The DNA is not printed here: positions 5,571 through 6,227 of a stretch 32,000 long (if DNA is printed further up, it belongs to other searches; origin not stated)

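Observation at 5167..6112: Four copies of a small DUF3653/XafT-like gene next to the Xer sites, each followed by the same GTAG...CTAC hairpin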

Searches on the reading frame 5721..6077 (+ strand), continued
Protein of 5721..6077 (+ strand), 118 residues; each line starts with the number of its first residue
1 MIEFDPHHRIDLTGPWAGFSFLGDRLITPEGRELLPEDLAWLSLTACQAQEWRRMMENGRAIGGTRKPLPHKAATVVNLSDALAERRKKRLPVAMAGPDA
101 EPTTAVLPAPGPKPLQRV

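Call 81: search_protein_families(library=phrogs, proteins=[window:5721-6077:+], max_evalue=0.001)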
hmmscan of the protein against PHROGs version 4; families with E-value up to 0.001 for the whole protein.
window:5721-6077:+ (118 aa): 2 families
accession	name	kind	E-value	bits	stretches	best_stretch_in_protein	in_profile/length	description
phrog_2188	-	unknown function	3.6e-43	147.6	1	1-117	11-131/132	-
phrog_34897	-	unknown function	2.6e-18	67.3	1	3-108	154-269/279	-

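Call 94: find_homologous_proteins(query=A2, max_evalue=0.001)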
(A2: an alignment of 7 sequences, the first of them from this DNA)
Query A2 (7 sequences) (118 aa, profile of the alignment): 1025 proteins with E <= 0.001 among 5246 candidates; the best 120 are listed.
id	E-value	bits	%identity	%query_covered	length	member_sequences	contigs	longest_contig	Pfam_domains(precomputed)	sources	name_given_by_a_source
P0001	1.5e-46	175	46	100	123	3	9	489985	PF12375.14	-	-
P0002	1.7e-45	172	99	100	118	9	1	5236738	PF12375.14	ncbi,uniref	ncbi:DUF3653 domain-containing protein [Stenotrophomonas sp. STK17_22]|uniref:DUF3653 domain-contain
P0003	7.1e-45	170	37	98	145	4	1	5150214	-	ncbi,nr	ncbi:conserved hypothetical protein [Xanthomonas citri pv. citri]|nr:conserved hypothetical protein 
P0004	7.6e-45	170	51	100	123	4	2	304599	PF12375.14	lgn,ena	-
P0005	1.2e-44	169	50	100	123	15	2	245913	PF12375.14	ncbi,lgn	ncbi:DUF3653 domain-containing protein [Stenotrophomonas maltophilia]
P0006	1.7e-44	169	49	100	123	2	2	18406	PF12375.14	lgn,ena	-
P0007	1.7e-44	169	48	100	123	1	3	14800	PF12375.14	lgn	-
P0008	1.9e-44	168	51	100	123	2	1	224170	PF12375.14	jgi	jgi:hypothetical protein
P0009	2.0e-44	168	52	100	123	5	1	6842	PF12375.14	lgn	-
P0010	2.5e-44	168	50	100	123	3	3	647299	PF12375.14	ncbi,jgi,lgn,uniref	ncbi:DUF3653 domain-containing protein [Stenotrophomonas indicatrix]|uniref:DUF3653 domain-containin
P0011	3.9e-44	167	52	100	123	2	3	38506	PF12375.14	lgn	-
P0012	4.0e-44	167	50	100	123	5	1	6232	PF12375.14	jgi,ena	-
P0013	4.9e-44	167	48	99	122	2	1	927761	PF12375.14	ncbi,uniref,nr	ncbi:hypothetical protein HFK18_16565|uniref:DUF3653 domain-containing protein n=1 Tax=Stenotrophomo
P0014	6.1e-44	167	50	100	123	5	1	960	PF12375.14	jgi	jgi:hypothetical protein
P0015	6.8e-44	167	48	99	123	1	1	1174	PF12375.14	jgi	jgi:hypothetical protein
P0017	7.8e-44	166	50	100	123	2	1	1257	PF12375.14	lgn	-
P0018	8.6e-44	166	50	100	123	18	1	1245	PF12375.14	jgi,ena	-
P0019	1.1e-43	166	46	96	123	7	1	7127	PF12375.14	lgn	-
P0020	1.1e-43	166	50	100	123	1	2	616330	PF12375.14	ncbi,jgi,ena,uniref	ncbi:DUF3653 domain-containing protein [Stenotrophomonas sp. 2694]|uniref:DUF3653 domain-containing 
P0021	2.7e-43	165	48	100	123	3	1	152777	PF12375.14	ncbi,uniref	ncbi:DUF3653 domain-containing protein [Stenotrophomonas maltophilia]|uniref:DUF3653 domain-containi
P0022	2.7e-43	165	49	100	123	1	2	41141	PF12375.14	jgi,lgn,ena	jgi:hypothetical protein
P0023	3.7e-43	164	46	100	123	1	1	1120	PF12375.14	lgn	-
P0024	5.8e-43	164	49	100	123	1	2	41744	PF12375.14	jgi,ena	-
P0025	6.7e-43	163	49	100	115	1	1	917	PF12375.14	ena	-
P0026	9.8e-43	163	50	100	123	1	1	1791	PF12375.14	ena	-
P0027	1.2e-42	163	50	100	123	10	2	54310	PF12375.14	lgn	-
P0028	1.6e-42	162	51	100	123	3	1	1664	PF12375.14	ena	-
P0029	1.6e-42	162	48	100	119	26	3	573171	PF12375.14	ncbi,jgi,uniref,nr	ncbi:MAG: putative phage-related protein [Stenotrophomonas indicatrix]|jgi:hypothetical protein|unir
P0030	1.7e-42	162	51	99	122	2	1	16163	PF12375.14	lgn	-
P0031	1.9e-42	162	38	95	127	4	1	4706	PF12375.14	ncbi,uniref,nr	ncbi:DUF3653 domain-containing protein [Xanthomonas sp. A1809]|uniref:DUF3653 domain-containing prot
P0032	3.4e-42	161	49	100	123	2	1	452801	PF12375.14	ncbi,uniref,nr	ncbi:phage protein [Stenotrophomonas maltophilia]|uniref:phage protein n=1 Tax=Stenotrophomonas malt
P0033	3.8e-42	161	48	99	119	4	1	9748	PF12375.14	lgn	-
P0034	4.6e-42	161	50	100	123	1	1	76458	PF12375.14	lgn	-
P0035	5.0e-42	161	46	99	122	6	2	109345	PF12375.14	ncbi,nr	ncbi:TPA: hypothetical protein QEG05_002434 [Stenotrophomonas maltophilia]|nr:hypothetical protein [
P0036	6.0e-42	160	49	100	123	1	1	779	PF12375.14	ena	-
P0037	6.3e-42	160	79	92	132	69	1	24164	PF12375.14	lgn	-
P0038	6.7e-42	160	50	100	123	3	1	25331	PF12375.14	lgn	-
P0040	7.8e-42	160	80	92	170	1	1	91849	PF12375.14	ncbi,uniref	ncbi:DUF3653 domain-containing protein [Stenotrophomonas maltophilia]|uniref:DUF3653 domain-containi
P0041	8.0e-42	160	49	100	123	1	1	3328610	PF12375.14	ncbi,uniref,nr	ncbi:DUF3653 domain-containing protein [Stenotrophomonas maltophilia]|uniref:DUF3653 domain-containi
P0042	8.4e-42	160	46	99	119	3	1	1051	PF12375.14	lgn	-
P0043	8.9e-42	160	79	91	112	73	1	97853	PF12375.14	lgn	-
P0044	1.1e-41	159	78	92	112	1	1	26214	PF12375.14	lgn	-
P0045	1.2e-41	159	47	99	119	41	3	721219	PF12375.14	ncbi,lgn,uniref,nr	ncbi:DUF3653 domain-containing protein [Stenotrophomonas maltophilia]|uniref:DUF3653 domain-containi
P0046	1.2e-41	159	49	90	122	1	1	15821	PF12375.14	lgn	-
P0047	1.4e-41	159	50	100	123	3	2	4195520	PF12375.14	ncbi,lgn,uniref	ncbi:DUF3653 domain-containing protein [Stenotrophomonas lactitubi]|uniref:DUF3653 domain-containing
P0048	1.5e-41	159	79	91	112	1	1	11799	PF12375.14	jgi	jgi:hypothetical protein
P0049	1.5e-41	159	49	99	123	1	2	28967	PF12375.14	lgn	-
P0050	1.6e-41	159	67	91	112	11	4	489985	PF12375.14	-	-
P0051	1.6e-41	159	80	92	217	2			PF12375.14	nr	nr:DUF3653 domain-containing protein [Stenotrophomonas geniculata]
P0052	1.6e-41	159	49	99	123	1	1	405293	PF12375.14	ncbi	ncbi:DUF3653 domain-containing protein [Stenotrophomonas hibiscicola]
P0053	1.8e-41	159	47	98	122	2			PF12375.14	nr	nr:DUF3653 domain-containing protein [Stenotrophomonas indicatrix]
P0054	2.2e-41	158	47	100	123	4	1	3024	PF12375.14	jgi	jgi:hypothetical protein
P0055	2.3e-41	158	52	100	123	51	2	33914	PF12375.14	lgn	-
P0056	2.4e-41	158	48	100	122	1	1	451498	PF12375.14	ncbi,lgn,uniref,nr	ncbi:DUF3653 domain-containing protein [Stenotrophomonas lactitubi]|uniref:DUF3653 domain-containing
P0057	2.4e-41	158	51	97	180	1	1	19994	PF12375.14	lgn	-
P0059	3.1e-41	158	74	92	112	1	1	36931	PF12375.14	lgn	-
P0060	3.3e-41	158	47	99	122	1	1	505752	PF12375.14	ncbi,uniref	ncbi:hypothetical protein ABIA68_002094 [Stenotrophomonas rhizophila]|uniref:DUF3653 domain-containi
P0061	3.6e-41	158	44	100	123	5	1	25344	PF12375.14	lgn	-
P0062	3.7e-41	158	78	91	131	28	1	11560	PF12375.14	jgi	jgi:hypothetical protein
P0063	4.0e-41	158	48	100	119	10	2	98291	PF12375.14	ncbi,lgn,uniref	ncbi:MAG: DUF3653 domain-containing protein [Stenotrophomonas indicatrix]|uniref:DUF3653 domain-cont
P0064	4.2e-41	158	46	100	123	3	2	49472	PF12375.14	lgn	-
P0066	4.5e-41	157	82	92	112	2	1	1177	PF12375.14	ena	-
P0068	7.1e-41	157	80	92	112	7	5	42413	PF12375.14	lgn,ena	-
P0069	7.6e-41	157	47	99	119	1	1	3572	PF12375.14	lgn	-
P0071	9.1e-41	156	78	91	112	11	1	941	PF12375.14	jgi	jgi:hypothetical protein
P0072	1.1e-40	156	79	91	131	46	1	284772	PF12375.14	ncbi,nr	ncbi:phage protein [Stenotrophomonas maltophilia]|nr:phage protein [Stenotrophomonas maltophilia]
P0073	1.2e-40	156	49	99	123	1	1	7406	PF12375.14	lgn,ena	-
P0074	1.3e-40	156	47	100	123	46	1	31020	PF12375.14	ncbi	-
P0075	1.3e-40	156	47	96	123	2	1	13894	PF12375.14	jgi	-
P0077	1.6e-40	156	46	99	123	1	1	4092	PF12375.14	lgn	-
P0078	1.7e-40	156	79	91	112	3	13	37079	PF12375.14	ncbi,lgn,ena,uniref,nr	ncbi:DUF3653 domain-containing protein [Stenotrophomonas maltophilia]|uniref:DUF3653 domain-containi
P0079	1.9e-40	155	78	91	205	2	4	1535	PF12375.14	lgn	-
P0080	2.0e-40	155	45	96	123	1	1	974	PF12375.14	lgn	-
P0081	2.1e-40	155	78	91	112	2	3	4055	PF12375.14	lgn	-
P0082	2.3e-40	155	79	91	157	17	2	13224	PF12375.14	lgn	-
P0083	2.6e-40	155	44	100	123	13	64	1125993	PF12375.14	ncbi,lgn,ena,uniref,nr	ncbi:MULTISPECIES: DUF3653 domain-containing protein [Stenotrophomonas]|uniref:DUF3653 domain-contai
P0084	2.9e-40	155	78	91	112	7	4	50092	PF12375.14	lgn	-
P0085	3.2e-40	155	41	89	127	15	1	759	PF12375.14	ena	-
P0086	3.3e-40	155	46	100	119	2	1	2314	PF12375.14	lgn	-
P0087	3.4e-40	155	74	92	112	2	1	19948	PF12375.14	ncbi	-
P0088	3.5e-40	155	45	99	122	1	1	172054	PF12375.14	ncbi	ncbi:TPA: DUF3653 domain-containing protein [Stenotrophomonas maltophilia]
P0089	3.5e-40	155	80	91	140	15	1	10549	PF12375.14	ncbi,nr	ncbi:DUF3653 domain-containing protein [Stenotrophomonas maltophilia]|nr:DUF3653 domain-containing p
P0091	4.1e-40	154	68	99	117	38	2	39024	PF12375.14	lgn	-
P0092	4.2e-40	154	48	94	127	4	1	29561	PF12375.14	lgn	-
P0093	4.2e-40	154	44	100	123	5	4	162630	PF12375.14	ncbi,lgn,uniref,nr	ncbi:TPA: hypothetical protein UM524_000033 [Stenotrophomonas maltophilia]|uniref:DUF3653 domain-con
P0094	4.3e-40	154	78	92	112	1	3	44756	PF12375.14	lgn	-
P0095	4.5e-40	154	77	92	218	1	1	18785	PF12375.14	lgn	-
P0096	4.7e-40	154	77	92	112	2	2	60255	PF12375.14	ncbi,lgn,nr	nr:DUF3653 domain-containing protein [Stenotrophomonas pavanii]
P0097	4.9e-40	154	80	91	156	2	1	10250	PF12375.14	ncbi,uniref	ncbi:DUF3653 domain-containing protein, partial [Stenotrophomonas pavanii]|uniref:DUF3653 domain-con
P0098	5.2e-40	154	78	92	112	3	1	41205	PF12375.14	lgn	-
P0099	5.4e-40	154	47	100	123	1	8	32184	PF12375.14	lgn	-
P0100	5.4e-40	154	45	100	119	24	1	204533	PF12375.14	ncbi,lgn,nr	ncbi:hypothetical protein J0L40_10165 [Stenotrophomonas maltophilia]|nr:hypothetical protein [Stenot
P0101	5.6e-40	154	77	92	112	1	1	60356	PF12375.14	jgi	-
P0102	5.6e-40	154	78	91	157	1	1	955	PF12375.14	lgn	-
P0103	6.1e-40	154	44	97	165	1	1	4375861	PF12375.14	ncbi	ncbi:DUF3653 domain-containing protein [Stenotrophomonas hibiscicola]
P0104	6.8e-40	154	72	100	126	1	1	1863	PF12375.14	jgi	-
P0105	7.0e-40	154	38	95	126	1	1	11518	PF12375.14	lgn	-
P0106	7.1e-40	154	75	92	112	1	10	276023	PF12375.14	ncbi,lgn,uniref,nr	ncbi:DUF3653 domain-containing protein [Stenotrophomonas maltophilia]|uniref:DUF3653 domain-containi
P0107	7.4e-40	154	73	92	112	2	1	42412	PF12375.14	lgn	-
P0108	7.9e-40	153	77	92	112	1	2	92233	PF12375.14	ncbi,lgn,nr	ncbi:hypothetical protein JY440_16045 [Stenotrophomonas maltophilia]|nr:hypothetical protein [Stenot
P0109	1.0e-39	153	46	99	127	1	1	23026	PF12375.14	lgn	-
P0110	1.1e-39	153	78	92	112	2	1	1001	PF12375.14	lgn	-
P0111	1.2e-39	153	78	91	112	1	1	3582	PF12375.14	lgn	-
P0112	1.3e-39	153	70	99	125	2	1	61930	PF12375.14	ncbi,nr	ncbi:hypothetical protein A7X91_02665 [Stenotrophomonas maltophilia]|nr:hypothetical protein A7X91_0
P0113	1.3e-39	153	44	99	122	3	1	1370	PF12375.14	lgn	-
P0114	1.3e-39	153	47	99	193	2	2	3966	PF12375.14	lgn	-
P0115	1.4e-39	153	72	100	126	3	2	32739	PF12375.14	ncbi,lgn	ncbi:DUF3653 domain-containing protein [Stenotrophomonas maltophilia]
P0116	1.6e-39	152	76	92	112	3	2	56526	PF12375.14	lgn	-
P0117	1.7e-39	152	46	89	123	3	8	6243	PF12375.14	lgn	-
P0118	1.8e-39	152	76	92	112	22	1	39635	PF12375.14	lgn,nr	nr:DUF3653 domain-containing protein [Stenotrophomonas maltophilia]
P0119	1.8e-39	152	45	99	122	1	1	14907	PF12375.14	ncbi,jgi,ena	-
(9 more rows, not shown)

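Call 108: search_protein_representatives(alignment_id=A4)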
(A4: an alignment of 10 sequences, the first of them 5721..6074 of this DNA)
Query: 10 sequences, 125 profile positions. Proteins with E-value up to 0.001 (for the whole library): 279; up to 1e-10: 85; up to 1e-30: 13. The best 150 are listed.
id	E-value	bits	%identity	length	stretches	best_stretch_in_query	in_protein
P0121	7.1e-47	174.8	-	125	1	1-125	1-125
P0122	2.8e-41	156.7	-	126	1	1-125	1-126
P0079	9.9e-40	151.7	-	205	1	8-125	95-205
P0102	1.1e-39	151.5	-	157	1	8-125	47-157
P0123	1.6e-39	151.0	-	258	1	8-125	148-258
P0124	8.4e-39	148.7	-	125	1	1-125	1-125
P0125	2.0e-36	141.0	-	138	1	1-99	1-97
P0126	4.9e-34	133.3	-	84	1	2-67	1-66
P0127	1.0e-33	132.3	-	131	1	6-125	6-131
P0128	1.7e-33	131.6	-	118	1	2-125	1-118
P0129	1.9e-33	131.4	-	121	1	8-125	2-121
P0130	3.0e-33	130.7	-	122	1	1-74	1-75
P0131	1.4e-32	128.6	-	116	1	8-125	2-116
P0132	1.9e-30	121.7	-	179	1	8-125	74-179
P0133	2.6e-28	114.8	-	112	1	1-96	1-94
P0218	3.5e-09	53.0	-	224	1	15-84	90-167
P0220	1.8e-08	50.7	-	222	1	15-78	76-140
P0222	4.5e-08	49.4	-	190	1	11-87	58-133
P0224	6.2e-08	48.9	-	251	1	11-68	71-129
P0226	8.4e-08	48.5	-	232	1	12-74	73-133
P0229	2.6e-07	47.0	-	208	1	12-73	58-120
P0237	7.6e-07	45.4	-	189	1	15-65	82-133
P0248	3.1e-06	43.5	-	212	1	15-73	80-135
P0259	5.8e-06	42.6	-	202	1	9-66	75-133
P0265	7.8e-06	42.2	-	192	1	15-69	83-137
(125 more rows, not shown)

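Call 109: search_protein_families(library=pfam, proteins=[P0218, P0220, P0222, P0224, P0226, P0229, P0237, P0248, P0259, P0265], max_evalue=0.01)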
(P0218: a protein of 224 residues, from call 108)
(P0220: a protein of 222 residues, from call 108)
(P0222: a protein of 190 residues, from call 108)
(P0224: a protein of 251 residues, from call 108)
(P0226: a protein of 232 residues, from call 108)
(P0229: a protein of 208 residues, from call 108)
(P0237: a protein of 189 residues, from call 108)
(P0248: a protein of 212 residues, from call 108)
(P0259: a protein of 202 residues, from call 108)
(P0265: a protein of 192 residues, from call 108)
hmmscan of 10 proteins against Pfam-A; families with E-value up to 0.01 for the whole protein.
P0218 (224 aa): 5 families
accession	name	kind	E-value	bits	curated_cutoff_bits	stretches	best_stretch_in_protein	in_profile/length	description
PF13560.12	HTH_31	-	2.2e-08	34.7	27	1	34-76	4-47/64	Helix-turn-helix domain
PF12375.13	DUF3653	-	7.3e-07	29.7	22.4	1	89-135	6-52/66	Phage protein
PF01381.28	HTH_3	-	7.5e-07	29.5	23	1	37-77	2-42/55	Helix-turn-helix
PF15731.11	MqsA_antitoxin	-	0.0013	19.3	30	1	33-85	71-124/131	Antitoxin component of bacterial toxin-antitoxin system, MqsA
PF13384.12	HTH_23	-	0.0031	17.7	24.6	1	42-64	15-37/50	Homeodomain-like domain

P0220 (222 aa): 4 families
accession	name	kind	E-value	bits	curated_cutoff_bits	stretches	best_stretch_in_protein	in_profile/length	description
PF12375.13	DUF3653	-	2.5e-07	31.2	22.4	1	74-124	6-56/66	Phage protein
PF13560.12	HTH_31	-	2.3e-05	25.1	27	1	18-62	3-48/64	Helix-turn-helix domain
PF01381.28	HTH_3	-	0.0036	17.8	23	1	22-54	2-33/55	Helix-turn-helix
PF13384.12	HTH_23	-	0.0098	16.1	24.6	0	25-49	12-37/50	Homeodomain-like domain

P0222 (190 aa): 3 families
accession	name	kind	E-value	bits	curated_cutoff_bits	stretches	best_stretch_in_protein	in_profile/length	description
PF12375.13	DUF3653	-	8e-09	36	22.4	1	57-120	2-65/66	Phage protein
PF13560.12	HTH_31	-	0.00014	22.5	27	1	6-45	4-44/64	Helix-turn-helix domain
PF13384.12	HTH_23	-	0.005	17.1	24.6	1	5-36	5-37/50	Homeodomain-like domain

P0224 (251 aa): 4 families
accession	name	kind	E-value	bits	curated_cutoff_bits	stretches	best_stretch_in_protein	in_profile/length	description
PF12375.13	DUF3653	-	2.4e-08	34.4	22.4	1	74-127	6-61/66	Phage protein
PF13560.12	HTH_31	-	0.0011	19.6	27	1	18-61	3-47/64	Helix-turn-helix domain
PF12728.13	HTH_17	-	0.0055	17.4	27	0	29-49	1-21/51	Helix-turn-helix domain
PF00376.29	MerR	-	0.01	16.1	28.2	0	36-51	6-21/38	MerR family regulatory protein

P0226 (232 aa): 3 families
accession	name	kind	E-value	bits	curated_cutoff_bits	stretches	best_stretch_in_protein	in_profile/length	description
PF12375.13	DUF3653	-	5e-10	39.8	22.4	1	76-126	8-60/66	Phage protein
PF13560.12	HTH_31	-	5.7e-05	23.8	27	1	18-71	3-58/64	Helix-turn-helix domain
PF00376.29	MerR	-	0.0088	16.3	28.2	0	36-50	6-20/38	MerR family regulatory protein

P0229 (208 aa): 2 families
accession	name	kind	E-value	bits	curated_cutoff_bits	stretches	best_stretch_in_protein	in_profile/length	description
PF12375.13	DUF3653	-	1.1e-09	38.8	22.4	1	61-108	8-55/66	Phage protein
PF13560.12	HTH_31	-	0.0015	19.2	27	1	4-45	4-46/64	Helix-turn-helix domain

P0237 (189 aa): 5 families
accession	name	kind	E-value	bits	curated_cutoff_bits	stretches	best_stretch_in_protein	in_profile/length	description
PF12375.13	DUF3653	-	1.9e-07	31.5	22.4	1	76-120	1-45/66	Phage protein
PF13560.12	HTH_31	-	5.1e-06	27.1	27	1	26-68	4-47/64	Helix-turn-helix domain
PF15731.11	MqsA_antitoxin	-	0.00039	21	30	1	19-77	65-123/131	Antitoxin component of bacterial toxin-antitoxin system, MqsA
PF01381.28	HTH_3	-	0.0016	18.9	23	1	29-61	2-34/55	Helix-turn-helix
PF13384.12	HTH_23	-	0.0035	17.6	24.6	1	33-56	16-37/50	Homeodomain-like domain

P0248 (212 aa): 4 families
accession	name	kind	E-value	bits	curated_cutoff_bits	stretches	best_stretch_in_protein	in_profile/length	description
PF12375.13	DUF3653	-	3.3e-09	37.2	22.4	1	80-127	8-54/66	Phage protein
PF01381.28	HTH_3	-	0.00014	22.2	23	1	26-63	2-39/55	Helix-turn-helix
PF13560.12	HTH_31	-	0.00015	22.4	27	1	23-67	4-49/64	Helix-turn-helix domain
PF15731.11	MqsA_antitoxin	-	0.0024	18.5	30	1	13-77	62-127/131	Antitoxin component of bacterial toxin-antitoxin system, MqsA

P0259 (202 aa): 3 families
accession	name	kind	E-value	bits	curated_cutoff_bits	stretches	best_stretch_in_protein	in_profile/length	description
PF12375.13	DUF3653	-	9.3e-08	32.5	22.4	1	77-125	3-51/66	Phage protein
PF13560.12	HTH_31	-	1.9e-07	31.7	27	1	22-74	1-55/64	Helix-turn-helix domain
PF08965.17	Aca2_YdiL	-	0.0059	17.2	23.8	1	26-68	5-49/118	Aca2/YdiL-like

P0265 (192 aa): 5 families
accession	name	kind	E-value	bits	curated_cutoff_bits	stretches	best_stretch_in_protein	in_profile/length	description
PF12375.13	DUF3653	-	9.9e-11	42.1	22.4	1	76-130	1-55/66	Phage protein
PF13560.12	HTH_31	-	1.7e-07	31.9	27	1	24-82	2-59/64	Helix-turn-helix domain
PF01381.28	HTH_3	-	0.00025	21.5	23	1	29-61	2-34/55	Helix-turn-helix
PF13384.12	HTH_23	-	0.0026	18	24.6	1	32-56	12-37/50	Homeodomain-like domain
PF12728.13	HTH_17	-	0.0033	18.1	27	0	36-56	1-21/51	Helix-turn-helix domain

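Call 112: find_related_loci(query=A5, collection=viral_contigs, flank=3000)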
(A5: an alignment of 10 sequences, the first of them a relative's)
Query A5 (190 aa) in viral_contigs; peptide patterns used: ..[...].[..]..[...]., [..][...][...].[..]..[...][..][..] (x = any residue, [..] = any of these).
483 stretches matched a pattern; 34 encode a relative of the query (tblastn E <= 1e-3); 34 distinct loci.
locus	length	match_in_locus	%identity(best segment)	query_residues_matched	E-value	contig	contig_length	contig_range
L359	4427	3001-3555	61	1-181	1e-66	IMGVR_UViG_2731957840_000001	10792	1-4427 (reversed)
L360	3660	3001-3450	41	3-135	2e-30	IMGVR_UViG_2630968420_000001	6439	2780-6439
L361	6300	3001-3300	52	3-101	1e-29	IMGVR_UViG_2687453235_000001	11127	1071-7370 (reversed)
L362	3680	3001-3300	53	3-101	2e-29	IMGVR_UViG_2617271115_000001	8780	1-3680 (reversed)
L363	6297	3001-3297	52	4-101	1e-28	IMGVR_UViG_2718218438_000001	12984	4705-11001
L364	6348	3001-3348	45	4-113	6e-27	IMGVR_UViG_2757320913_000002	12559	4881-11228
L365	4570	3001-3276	49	11-101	3e-26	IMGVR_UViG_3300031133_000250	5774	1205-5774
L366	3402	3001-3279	44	5-97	4e-23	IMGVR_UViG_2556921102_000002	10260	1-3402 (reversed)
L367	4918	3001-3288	42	5-100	7e-21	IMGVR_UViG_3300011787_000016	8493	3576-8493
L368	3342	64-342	49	7-98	1e-19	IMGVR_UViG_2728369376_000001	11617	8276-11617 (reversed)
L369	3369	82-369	38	5-100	2e-18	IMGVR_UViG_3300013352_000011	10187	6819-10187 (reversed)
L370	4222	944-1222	45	7-98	3e-18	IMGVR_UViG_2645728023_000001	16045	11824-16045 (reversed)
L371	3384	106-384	46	7-98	6e-18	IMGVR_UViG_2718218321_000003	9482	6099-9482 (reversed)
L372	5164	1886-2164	45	7-98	2e-17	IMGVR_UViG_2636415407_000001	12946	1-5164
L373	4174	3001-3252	39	6-89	2e-17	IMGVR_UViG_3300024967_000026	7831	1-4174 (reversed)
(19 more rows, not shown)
